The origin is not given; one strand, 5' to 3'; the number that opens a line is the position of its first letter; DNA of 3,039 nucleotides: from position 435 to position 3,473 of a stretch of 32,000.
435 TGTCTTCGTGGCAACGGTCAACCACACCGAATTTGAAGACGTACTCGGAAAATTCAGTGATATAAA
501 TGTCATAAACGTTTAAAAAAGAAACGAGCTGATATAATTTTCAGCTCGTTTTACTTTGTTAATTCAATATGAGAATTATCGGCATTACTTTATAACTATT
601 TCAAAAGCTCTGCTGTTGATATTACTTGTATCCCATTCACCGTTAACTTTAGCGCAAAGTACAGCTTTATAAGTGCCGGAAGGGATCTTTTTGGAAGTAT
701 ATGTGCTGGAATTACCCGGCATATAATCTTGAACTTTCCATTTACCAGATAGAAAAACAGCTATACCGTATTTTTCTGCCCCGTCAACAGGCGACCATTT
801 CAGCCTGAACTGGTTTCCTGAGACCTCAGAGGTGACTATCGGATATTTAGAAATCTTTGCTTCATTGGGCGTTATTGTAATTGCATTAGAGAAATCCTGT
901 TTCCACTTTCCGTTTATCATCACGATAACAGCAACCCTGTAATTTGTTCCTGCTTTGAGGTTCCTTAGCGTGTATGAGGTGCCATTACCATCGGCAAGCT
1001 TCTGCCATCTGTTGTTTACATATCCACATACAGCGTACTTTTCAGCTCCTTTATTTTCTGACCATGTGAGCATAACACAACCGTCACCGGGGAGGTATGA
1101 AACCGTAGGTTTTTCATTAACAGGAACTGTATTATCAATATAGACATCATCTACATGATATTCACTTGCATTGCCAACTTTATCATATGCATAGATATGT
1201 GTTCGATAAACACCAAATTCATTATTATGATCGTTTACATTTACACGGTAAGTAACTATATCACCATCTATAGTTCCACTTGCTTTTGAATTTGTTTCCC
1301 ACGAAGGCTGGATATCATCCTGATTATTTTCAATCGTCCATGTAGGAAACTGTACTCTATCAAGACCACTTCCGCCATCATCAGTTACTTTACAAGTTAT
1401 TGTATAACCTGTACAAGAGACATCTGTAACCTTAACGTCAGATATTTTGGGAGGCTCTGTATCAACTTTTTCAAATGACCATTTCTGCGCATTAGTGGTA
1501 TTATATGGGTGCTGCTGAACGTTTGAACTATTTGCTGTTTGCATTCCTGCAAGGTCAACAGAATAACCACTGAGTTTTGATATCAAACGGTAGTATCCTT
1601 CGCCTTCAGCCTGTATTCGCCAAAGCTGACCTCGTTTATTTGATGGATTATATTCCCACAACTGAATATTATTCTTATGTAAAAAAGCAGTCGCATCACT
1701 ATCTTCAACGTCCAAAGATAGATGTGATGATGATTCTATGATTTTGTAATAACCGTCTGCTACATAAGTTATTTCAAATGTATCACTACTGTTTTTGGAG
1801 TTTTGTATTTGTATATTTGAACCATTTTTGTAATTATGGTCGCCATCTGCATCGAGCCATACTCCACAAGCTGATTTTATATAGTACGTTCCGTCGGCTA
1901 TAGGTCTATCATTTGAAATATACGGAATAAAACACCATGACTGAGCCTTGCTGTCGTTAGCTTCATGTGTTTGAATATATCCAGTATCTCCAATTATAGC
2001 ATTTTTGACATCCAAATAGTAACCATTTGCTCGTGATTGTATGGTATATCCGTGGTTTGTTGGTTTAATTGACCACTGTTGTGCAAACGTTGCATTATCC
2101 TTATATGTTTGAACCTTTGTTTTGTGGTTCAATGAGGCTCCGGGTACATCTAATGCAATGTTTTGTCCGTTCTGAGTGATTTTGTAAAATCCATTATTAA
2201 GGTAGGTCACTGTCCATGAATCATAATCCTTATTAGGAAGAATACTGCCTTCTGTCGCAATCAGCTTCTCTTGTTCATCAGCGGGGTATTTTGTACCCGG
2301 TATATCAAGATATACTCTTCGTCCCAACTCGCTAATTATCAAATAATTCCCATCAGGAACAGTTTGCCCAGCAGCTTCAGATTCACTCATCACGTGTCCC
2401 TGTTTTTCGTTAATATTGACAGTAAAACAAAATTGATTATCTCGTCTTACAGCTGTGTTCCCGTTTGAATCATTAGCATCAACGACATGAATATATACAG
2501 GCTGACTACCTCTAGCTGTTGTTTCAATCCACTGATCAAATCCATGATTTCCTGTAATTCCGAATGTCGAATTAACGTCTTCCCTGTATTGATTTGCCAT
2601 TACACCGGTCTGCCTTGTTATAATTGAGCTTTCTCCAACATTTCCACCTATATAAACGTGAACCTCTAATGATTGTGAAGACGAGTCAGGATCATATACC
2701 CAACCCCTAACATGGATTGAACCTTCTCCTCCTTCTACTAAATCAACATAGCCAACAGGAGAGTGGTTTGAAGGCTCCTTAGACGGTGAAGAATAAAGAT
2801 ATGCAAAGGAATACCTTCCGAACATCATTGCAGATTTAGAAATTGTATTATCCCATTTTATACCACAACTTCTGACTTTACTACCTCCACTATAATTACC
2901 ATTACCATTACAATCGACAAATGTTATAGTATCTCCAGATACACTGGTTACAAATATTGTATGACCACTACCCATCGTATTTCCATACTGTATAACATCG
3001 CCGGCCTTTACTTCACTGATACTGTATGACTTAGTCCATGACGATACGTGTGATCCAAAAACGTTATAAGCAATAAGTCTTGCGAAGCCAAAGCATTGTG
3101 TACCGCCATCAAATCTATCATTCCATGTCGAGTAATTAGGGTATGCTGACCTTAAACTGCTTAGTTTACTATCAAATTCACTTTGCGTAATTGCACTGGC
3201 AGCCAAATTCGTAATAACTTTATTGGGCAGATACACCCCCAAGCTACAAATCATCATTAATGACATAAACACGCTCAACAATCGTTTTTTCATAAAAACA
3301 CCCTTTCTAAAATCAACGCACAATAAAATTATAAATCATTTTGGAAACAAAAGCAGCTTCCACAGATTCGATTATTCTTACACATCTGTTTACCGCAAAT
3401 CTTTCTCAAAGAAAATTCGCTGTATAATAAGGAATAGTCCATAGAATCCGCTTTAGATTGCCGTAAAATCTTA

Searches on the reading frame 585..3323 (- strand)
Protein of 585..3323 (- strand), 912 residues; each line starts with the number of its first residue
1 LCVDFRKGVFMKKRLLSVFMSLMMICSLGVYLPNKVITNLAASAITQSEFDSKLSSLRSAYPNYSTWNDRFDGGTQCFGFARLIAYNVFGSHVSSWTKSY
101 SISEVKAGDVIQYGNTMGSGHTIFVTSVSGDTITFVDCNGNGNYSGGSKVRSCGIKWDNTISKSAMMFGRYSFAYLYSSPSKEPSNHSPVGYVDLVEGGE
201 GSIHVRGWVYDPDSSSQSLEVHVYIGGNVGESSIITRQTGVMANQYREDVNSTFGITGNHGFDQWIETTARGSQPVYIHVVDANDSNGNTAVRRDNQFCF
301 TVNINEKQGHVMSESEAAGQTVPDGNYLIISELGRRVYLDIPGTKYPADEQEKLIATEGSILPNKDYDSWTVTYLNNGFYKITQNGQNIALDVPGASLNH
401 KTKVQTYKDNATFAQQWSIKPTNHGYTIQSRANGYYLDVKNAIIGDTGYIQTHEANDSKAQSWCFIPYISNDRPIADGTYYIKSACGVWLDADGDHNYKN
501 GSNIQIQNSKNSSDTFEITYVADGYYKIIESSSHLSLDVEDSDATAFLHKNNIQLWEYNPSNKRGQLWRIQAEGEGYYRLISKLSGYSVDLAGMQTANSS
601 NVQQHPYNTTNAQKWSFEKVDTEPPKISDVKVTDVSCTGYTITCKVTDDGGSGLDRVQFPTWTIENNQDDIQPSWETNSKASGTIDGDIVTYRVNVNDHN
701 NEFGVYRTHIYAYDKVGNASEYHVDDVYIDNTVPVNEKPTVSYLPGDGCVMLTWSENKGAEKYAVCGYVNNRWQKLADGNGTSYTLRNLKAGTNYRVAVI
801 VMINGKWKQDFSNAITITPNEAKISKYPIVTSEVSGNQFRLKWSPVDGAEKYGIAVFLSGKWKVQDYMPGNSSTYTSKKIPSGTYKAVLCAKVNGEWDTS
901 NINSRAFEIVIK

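Call 6: search_protein_families(library=pfam, proteins=[window:585-3323:-], max_evalue=0.001)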
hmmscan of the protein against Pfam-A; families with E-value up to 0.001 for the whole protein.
window:585-3323:- (912 aa): 6 families
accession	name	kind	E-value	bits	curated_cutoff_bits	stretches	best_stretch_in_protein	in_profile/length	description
PF14200.12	RicinB_lectin_2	-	7.9e-36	123.1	25.6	4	516-604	5-88/89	Ricin-type beta-trefoil lectin domain-like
PF00652.28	Ricin_B_lectin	-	3.5e-12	47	29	1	482-615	5-126/126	Ricin-type beta-trefoil lectin domain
PF08481.16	GBS_Bsp-like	-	2e-10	41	31.6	1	639-719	9-84/92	GBS Bsp-like repeat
PF24893.1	DUF7743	-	4.4e-06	26.8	27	1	620-736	2-105/120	Domain of unknown function (DUF7743)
PF05257.22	CHAP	-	1.5e-05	25.8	26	1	72-139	7-81/81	CHAP domain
PF00041.27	fn3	-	2.5e-05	24.8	25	0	750-817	16-83/84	Fibronectin type III domain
